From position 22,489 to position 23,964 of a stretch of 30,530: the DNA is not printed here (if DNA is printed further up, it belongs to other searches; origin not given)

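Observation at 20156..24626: Orphan ACP / ketosynthase / dead-KS (CLF-like) cassette bracketed by MarR and TetR regulators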

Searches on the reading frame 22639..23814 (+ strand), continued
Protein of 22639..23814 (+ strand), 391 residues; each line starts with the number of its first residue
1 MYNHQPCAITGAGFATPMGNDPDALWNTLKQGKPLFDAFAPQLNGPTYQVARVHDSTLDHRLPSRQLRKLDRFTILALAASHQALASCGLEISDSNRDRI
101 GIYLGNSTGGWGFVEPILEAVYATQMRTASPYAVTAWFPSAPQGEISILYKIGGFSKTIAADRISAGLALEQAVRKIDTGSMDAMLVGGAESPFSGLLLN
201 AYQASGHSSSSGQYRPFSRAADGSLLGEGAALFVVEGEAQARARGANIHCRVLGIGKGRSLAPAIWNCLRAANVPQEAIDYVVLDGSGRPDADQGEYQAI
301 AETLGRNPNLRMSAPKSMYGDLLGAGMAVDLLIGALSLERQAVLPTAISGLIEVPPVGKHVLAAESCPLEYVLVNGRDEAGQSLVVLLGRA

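Call 23: find_encoding_contigs(protein=P0031, flank=10000, max_places=1)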
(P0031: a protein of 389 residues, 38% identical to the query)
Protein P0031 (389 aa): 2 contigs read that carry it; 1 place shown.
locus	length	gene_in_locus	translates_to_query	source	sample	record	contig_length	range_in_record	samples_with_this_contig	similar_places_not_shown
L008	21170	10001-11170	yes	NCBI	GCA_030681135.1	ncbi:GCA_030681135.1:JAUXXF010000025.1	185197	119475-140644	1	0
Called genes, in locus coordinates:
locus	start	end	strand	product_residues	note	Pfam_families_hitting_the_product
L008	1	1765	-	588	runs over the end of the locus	PF01565:FAD_binding_4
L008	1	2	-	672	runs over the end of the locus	PF13489:Methyltransf_23 (weak)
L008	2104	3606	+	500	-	PF08323:Glyco_transf_5, PF13439:Glyco_transf_4, PF13579:Glyco_trans_4_4 (faint), PF00534:Glycos_transf_1, PF13692:Glyco_trans_1_4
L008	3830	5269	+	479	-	PF04055:Radical_SAM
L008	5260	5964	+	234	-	PF00550:PP-binding (weak)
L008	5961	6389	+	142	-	PF10604:Polyketide_cyc2 (weak), PF03364:Polyketide_cyc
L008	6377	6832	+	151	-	PF03364:Polyketide_cyc (weak)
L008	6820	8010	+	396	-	PF01266:DAO (weak), PF01494:FAD_binding_3, PF12831:FAD_oxidored (faint), PF04820:Trp_halogenase (weak)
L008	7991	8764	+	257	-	PF04199:Cyclase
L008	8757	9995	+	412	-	PF00109:ketoacyl-synt, PF02801:Ketoacyl-synt_C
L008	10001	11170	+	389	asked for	PF00109:ketoacyl-synt, PF02801:Ketoacyl-synt_C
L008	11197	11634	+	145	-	PF10604:Polyketide_cyc2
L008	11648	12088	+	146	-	PF01878:EVE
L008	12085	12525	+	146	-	PF10604:Polyketide_cyc2 (weak)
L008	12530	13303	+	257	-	-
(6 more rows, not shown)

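Call 28: find_related_loci(query=A1, collection=genome_contigs, flank=10000)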
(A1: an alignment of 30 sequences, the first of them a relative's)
Query A1 (391 aa) in genome_contigs; peptide patterns used: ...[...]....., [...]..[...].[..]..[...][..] (x = any residue, [..] = any of these).
31 stretches matched a pattern; 22 encode a relative of the query (tblastn E <= 1e-3); 22 distinct loci.
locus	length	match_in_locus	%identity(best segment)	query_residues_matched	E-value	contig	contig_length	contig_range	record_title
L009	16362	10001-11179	53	1-390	3e-135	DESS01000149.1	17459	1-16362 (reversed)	MAG TPA_asm: Richelia sp. UBA3308 UBA3308_contig_1865, whole genome shotgun sequence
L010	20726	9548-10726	53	1-390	2e-132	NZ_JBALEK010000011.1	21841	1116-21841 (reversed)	MAG: Nostoc sp. isolate P6620 bin 4 NODE_1900_length_21841_cov_45.331785, whole genome shotgun sequence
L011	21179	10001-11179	53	1-390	1e-130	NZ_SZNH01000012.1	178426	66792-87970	Nostoc sp. PA-18-2419 strain JC1668 voucher PA182419 scaffold12.1, whole genome shotgun sequence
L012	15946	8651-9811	48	3-390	1e-117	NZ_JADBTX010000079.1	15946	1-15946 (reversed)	MAG: Microcystis sp. M015S2 M015S2_79, whole genome shotgun sequence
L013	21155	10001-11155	43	3-388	8e-90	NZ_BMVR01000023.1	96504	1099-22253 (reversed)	Streptomyces flavofungini strain JCM 4753 sequence23, whole genome shotgun sequence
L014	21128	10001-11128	42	5-378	5e-79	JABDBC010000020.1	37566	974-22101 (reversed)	MAG: Chlamydiae bacterium isolate BWMinControl_Nextera80_MAG2 3300020740.a:Ga0207056_1022, whole genome shotgun sequence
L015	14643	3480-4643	36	3-390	3e-76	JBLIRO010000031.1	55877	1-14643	MAG: bacterium isolate MG1_202111_bin_529 MG1_202111_bin_529_scaffold_31, whole genome shotgun sequence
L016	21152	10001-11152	41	9-390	2e-79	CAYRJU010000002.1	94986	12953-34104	MAG TPA_asm: uncultured bacterium isolate SRP200132_co2_350 genome assembly, contig: NODE_70_length_94986_cov_16.398690,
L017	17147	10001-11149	40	8-388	2e-73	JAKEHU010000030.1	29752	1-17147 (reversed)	MAG: Chlamydiae bacterium isolate PMV_8.15 PMV_8.15.k101_648704, whole genome shotgun sequence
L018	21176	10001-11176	33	2-390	2e-68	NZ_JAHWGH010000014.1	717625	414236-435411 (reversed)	Bacillus sp. MCCB 382 NODE_14_length_717527_cov_18.948252, whole genome shotgun sequence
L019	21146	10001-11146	38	8-388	1e-70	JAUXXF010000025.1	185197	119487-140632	MAG: Chlamydiales bacterium isolate C15_metabat.bin.97 C15_k141_106113, whole genome shotgun sequence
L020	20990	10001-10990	40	9-343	3e-70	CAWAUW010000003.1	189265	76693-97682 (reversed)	MAG: uncultured Chlamydiales bacterium isolate MFD01213.bin.2.138 genome assembly, contig: contig_37458, whole genome sh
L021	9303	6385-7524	39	8-388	1e-68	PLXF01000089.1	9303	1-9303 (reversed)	MAG: Parachlamydiales bacterium isolate palsa_1448 73.20120700_P3D.493_contig_387611, whole genome shotgun sequence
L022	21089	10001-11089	40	8-388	2e-76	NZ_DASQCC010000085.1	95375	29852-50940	MAG: Actinophytocola sp. isolate SMAG_U11689 k141_680698, whole genome shotgun sequence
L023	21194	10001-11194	41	9-388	3e-64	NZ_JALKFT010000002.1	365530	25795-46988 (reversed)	Frankia umida strain Ag45/Mut15 NODE_2_length_365530_cov_48.345114, whole genome shotgun sequence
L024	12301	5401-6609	34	1-381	2e-62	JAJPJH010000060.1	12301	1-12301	MAG: Gammaproteobacteria bacterium isolate Centralia_MAG_445 k107_9082844, whole genome shotgun sequence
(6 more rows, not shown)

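Call 35: search_protein_families(library=ncbifam, proteins=[L004:2078-3493:+, L004:3593-3823:+, L004:3820-4332:+, L004:4329-4760:+, L004:4757-5227:+, L004:5230-6462:+, L004:6540-7370:+, L004:7361-8128:+, L004:8141-8728:+, L004:11188-11811:+], max_evalue=0.00001)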
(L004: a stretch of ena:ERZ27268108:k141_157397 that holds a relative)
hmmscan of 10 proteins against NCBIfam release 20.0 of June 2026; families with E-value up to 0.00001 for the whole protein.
L004:2078-3493:+ (471 aa): 17 families
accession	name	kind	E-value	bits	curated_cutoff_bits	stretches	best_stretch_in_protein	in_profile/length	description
TIGR04107.1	rSAM_HutW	equivalog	1.1e-68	232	400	1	41-429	32-411/419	heme anaerobic degradation radical SAM methyltransferase ChuW/HutW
TIGR00539.1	hemN_rel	equivalog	3.3e-51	174.5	205.4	1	51-419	2-355/361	radical SAM family heme chaperone HemW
NF006067.1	PRK08208.1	equivalog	2.8e-46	158.3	380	1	44-424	30-406/427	STM4012 family radical SAM protein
TIGR03994.1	rSAM_HemZ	equivalog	1.6e-39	136.2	321.4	1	46-346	81-391/401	coproporphyrinogen dehydrogenase HemZ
NF005133.0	PRK06582.1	equivalog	8.7e-37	127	597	1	47-356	9-302/390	coproporphyrinogen III oxidase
TIGR00538.1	hemN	equivalog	2.2e-36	125.7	324.95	1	22-432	20-438/454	oxygen-independent coproporphyrinogen III oxidase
NF006064.0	PRK08207.2-2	equivalog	2.5e-30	105.9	504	1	49-343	144-437/465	coproporphyrinogen III oxidase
NF006385.0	PRK08629.1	equivalog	1.7e-28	99.6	355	1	45-432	48-413/439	coproporphyrinogen III oxidase family protein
NF006060.0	PRK08207.1-3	equivalog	5.4e-27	94.7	653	1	50-292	150-390/477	coproporphyrinogen III oxidase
NF004567.0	PRK05904.1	equivalog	1.4e-26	93.5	355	1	52-330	9-270/353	coproporphyrinogen III oxidase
NF006061.0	PRK08207.1-4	equivalog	2.5e-26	92.5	702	1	49-328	173-459/501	coproporphyrinogen III oxidase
NF006059.0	PRK08207.1-1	equivalog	2.8e-23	82.4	1012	1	45-332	167-461/496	coproporphyrinogen III oxidase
NF006063.0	PRK08207.2-1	equivalog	6e-22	77.9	1074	1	51-346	194-503/518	coproporphyrinogen III oxidase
NF006062.0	PRK08207.1-5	equivalog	3.1e-18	65.9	1007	1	50-351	149-463/476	coproporphyrinogen III oxidase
NF006066.0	PRK08207.2-5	equivalog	4.6e-18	65.1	1117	1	47-331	188-476/518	coproporphyrinogen III oxidase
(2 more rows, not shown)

L004:3593-3823:+ (76 aa): 4 families
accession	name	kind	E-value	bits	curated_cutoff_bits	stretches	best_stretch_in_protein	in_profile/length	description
NF002148.0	PRK00982.1-2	subfamily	1.1e-07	31.6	71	1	7-69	12-75/79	acyl carrier protein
NF009104.0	PRK12449.1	equivalog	4.8e-07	29.6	70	1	20-69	27-76/80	acyl carrier protein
NF058660.1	cispen_ACP_AmcB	equivalog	2.7e-06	27.5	80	1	11-70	14-77/80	cispentacin biosynthesis acyl carrier protein AmcB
NF002150.0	PRK00982.1-4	subfamily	5e-06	26.7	66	1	7-70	14-77/80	acyl carrier protein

L004:3820-4332:+ (170 aa): 0 families

L004:4329-4760:+ (143 aa): 0 families

L004:4757-5227:+ (156 aa): 0 families

L004:5230-6462:+ (410 aa): 25 families
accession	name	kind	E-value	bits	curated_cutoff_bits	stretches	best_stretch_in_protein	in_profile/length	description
NF033113.0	halo_ClmS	equivalog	2.3e-32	112.2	900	1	8-344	5-345/570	chloramphenicol-biosynthetic FADH2-dependent halogenase CmlS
TIGR02032.1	GG-red-SF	subfamily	2e-28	99.9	158.8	1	6-321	1-297/297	geranylgeranyl reductase family protein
NF049967.1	QhpG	equivalog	3.1e-27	95.5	240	1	9-353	2-319/423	flavin-dependent monooxygenase QhpG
NF038171.1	maturase_LodB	equivalog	2.4e-20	72.9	400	1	7-348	1-337/361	lysine-epsilon-oxidase maturase LodB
NF041080.1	DGGGPL_reductase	equivalog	4.8e-18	65.3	580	1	5-325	1-315/447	digeranylgeranylglycerophospholipid reductase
NF038174.1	maturase_GoxB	equivalog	5.6e-14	52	400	1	7-343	2-330/358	glycine oxidase maturase GoxB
NF041160.1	DGGPL_Thplmales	equivalog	4.3e-13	48.9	780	1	5-169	3-163/396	digeranylgeranylglycerophospholipid reductase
NF004831.0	PRK06183.1-5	equivalog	3.6e-10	38.9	546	1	5-186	8-190/568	bifunctional 3-(3-hydroxy-phenyl)propionate/3-hydroxycinnamic acid hydroxylase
TIGR02023.1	BchP-ChlP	subfamily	5.7e-10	38.7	343.3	0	6-37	1-32/388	geranylgeranyl diphosphate reductase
NF004829.0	PRK06183.1-3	subfamily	1.8e-09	36.9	390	1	3-84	6-88/520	bifunctional 3-(3-hydroxy-phenyl)propionate/3-hydroxycinnamic acid hydroxylase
NF041385.1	Dggglyphlred_Halo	equivalog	1.8e-09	36.6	700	1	4-170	3-155/405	digeranylgeranylglycerophospholipid reductase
NF007542.0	PRK10157.1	subfamily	1.1e-08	34.2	610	0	1-39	1-39/428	FAD-dependent oxidoreductase FixC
NF007450.0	PRK10015.1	subfamily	1.5e-08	33.8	466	1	1-177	1-174/429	FAD-dependent oxidoreductase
NF004834.1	PRK06185.1-3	subfamily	2.2e-07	30.1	500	0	6-36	8-38/420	FAD-dependent oxidoreductase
NF045655.1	MkRedMenJ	equivalog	4.1e-07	29.3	700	0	6-43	5-42/406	menaquinone reductase MenJ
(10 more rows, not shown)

L004:6540-7370:+ (276 aa): 1 family
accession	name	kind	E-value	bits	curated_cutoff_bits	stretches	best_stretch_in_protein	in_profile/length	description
TIGR02453.1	TIGR02453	subfamily_domain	1.6e-22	80.3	105.4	1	41-152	3-113/218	TIGR02453 family protein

L004:7361-8128:+ (255 aa): 1 family
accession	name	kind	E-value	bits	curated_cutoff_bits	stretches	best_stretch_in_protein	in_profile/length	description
TIGR03035.1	trp_arylform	equivalog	3.9e-11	43.3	223.05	1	56-195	41-165/206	arylformamidase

L004:8141-8728:+ (195 aa): 0 families

L004:11188-11811:+ (207 aa): 7 families
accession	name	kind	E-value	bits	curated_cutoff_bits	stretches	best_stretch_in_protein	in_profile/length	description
TIGR01262.1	maiA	equivalog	8.6e-31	107.2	171.05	1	5-203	1-204/211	maleylacetoacetate isomerase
NF050814.1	FtsZBindFzlA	equivalog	2e-17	63.7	300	1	3-200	4-208/228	FtsZ-binding protein FzlA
NF007016.1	PRK09481.1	equivalog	1e-12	47.9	314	1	6-166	13-163/209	stringent starvation protein SspA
NF011693.0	PRK15113.1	equivalog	9.7e-12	45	150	1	20-172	24-179/214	glutathione transferase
NF007682.0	PRK10357.1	equivalog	9.6e-10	38.3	181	1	12-166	9-160/202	glutathione S-transferase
TIGR00862.1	O-ClC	subfamily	2.5e-07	30.7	358.95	1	15-150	22-148/236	intracellular chloride channel protein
NF007831.0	PRK10542.1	equivalog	5e-06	26.2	198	1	11-89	7-88/201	glutathione transferase GstA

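Call 41: search_solved_structures(query=P0054, max_evalue=1e-20, show_alignments=3)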
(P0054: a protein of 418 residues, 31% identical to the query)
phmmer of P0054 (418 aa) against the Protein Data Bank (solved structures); distinct sequences matched with E-value up to 1e-20: 55.
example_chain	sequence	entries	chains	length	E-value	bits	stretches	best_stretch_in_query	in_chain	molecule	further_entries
1tqy_B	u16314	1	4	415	1.6e-141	475.5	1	16-415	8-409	Actinorhodin polyketide putative beta-ketoacyl synthase 2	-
4ls5_A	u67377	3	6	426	1.5e-55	192.3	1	19-414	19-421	3-oxoacyl-[acyl-carrier-protein] synthase 2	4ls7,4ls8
4ls6_A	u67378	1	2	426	1.9e-55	191.9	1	19-414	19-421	3-oxoacyl-[acyl-carrier-protein] synthase 2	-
3o04_A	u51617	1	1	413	1.2e-52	182.7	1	20-415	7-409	beta-keto-acyl carrier protein synthase II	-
5sxo_A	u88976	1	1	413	1.3e-52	182.6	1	20-415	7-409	3-oxoacyl-[acyl-carrier-protein] synthase 2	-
1ox0_A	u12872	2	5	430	8.1e-52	180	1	19-412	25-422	Beta ketoacyl-acyl carrier protein synthase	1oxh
2alm_A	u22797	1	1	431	6.6e-51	177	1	19-412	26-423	3-oxoacyl-(acyl-carrier-protein) synthase II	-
8cou_A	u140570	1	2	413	1.3e-50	176.1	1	20-415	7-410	3-oxoacyl-[acyl-carrier-protein] synthase 2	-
7oc0_A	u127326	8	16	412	1.4e-50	176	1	20-415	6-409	3-oxoacyl-[acyl-carrier-protein] synthase 2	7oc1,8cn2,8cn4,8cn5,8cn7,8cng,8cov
4jb6_A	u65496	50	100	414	1.5e-50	175.8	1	20-415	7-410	3-oxoacyl-[acyl-carrier-protein] synthase 2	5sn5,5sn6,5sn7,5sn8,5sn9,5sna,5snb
1e5m_A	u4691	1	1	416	2.9e-50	174.9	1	19-411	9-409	BETA KETOACYL ACYL CARRIER PROTEIN SYNTHASE II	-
2rjt_A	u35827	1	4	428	3.3e-50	174.7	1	19-412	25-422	Beta-ketoacyl-ACP synthase II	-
2gqd_A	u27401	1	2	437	6.6e-50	173.7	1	18-415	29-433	3-oxoacyl-[acyl-carrier-protein] synthase 2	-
8pj0_A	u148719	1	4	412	1.4e-49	172.7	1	20-415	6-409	3-oxoacyl-[acyl-carrier-protein] synthase 2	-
4b7v_A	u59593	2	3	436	1.6e-49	172.5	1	20-415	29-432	3-OXOACYL-[ACYL-CARRIER-PROTEIN] SYNTHASE 2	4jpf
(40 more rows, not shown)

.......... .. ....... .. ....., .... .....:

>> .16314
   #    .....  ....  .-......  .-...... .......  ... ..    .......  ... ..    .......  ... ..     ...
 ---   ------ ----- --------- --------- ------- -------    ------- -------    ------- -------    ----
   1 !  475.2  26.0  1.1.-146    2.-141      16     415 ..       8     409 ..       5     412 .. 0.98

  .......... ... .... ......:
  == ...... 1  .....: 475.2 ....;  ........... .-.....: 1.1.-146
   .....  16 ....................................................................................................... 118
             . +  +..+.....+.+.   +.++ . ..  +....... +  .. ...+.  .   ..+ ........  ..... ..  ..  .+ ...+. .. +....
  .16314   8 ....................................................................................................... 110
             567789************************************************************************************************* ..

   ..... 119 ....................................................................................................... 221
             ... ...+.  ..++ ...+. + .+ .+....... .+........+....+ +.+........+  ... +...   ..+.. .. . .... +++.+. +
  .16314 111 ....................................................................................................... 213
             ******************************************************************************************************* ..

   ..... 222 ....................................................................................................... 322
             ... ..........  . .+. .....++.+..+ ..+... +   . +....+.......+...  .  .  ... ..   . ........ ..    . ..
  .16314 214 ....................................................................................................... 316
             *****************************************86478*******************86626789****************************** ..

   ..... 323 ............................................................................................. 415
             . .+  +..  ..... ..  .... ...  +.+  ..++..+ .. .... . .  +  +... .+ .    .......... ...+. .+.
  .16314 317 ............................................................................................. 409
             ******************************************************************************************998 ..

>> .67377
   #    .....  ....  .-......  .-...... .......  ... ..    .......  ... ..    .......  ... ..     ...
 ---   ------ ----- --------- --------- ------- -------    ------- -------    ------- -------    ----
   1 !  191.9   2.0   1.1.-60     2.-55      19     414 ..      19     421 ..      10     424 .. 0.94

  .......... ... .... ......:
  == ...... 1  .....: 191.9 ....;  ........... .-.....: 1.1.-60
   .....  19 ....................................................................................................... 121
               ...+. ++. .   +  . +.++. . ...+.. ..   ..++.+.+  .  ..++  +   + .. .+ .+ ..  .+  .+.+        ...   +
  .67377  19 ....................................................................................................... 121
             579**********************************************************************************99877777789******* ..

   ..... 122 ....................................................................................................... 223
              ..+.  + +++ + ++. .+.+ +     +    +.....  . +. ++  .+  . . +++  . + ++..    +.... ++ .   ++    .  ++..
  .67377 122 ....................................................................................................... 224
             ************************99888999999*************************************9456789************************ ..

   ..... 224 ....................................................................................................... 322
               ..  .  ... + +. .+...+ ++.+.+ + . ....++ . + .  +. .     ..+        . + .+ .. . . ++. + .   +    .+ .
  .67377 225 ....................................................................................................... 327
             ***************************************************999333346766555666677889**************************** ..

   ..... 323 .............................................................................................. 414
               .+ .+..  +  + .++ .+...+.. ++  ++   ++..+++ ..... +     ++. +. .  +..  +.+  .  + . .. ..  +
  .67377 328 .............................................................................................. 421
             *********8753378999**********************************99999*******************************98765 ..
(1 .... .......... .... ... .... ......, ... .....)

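Call 45: find_encoding_contigs(protein=P0003, flank=10000, max_places=1)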
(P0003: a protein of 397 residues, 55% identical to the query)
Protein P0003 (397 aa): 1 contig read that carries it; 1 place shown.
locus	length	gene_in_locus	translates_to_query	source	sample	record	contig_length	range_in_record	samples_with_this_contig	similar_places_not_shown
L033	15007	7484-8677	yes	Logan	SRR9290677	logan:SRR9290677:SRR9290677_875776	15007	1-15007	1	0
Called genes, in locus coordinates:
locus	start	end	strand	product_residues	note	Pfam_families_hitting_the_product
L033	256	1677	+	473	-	PF04055:Radical_SAM, PF06969:HemN_C (faint)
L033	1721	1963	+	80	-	PF00550:PP-binding (weak)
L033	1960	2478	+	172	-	-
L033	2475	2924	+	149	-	PF10604:Polyketide_cyc2 (weak)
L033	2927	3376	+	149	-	-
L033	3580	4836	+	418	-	PF00890:FAD_binding_2 (faint), PF01266:DAO (faint), PF01494:FAD_binding_3, PF05834:Lycopene_cycl (weak), PF07992:Pyr_redox_2 (weak), PF12831:FAD_oxidored (faint), PF13450:NAD_binding_8 (weak), PF04820:Trp_halogenase (weak)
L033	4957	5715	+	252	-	PF04199:Cyclase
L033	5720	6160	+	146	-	-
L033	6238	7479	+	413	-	PF00109:ketoacyl-synt, PF02801:Ketoacyl-synt_C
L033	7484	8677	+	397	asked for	PF00109:ketoacyl-synt, PF02801:Ketoacyl-synt_C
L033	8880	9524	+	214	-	PF02798:GST_N, PF13417:GST_N_3, PF13409:GST_N_2, PF13410:GST_C_2 (faint), PF00043:GST_C (weak)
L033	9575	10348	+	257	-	PF13417:GST_N_3, PF10568:Tom37, PF13409:GST_N_2, PF17172:GST_N_4, PF00043:GST_C (weak)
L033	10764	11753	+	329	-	PF13409:GST_N_2, PF00043:GST_C (weak), PF13410:GST_C_2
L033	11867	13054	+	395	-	PF07690:MFS_1, PF13347:MFS_2 (faint), PF00083:Sugar_tr, PF07690:MFS_1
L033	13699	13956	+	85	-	PF01048:PNP_UDP_1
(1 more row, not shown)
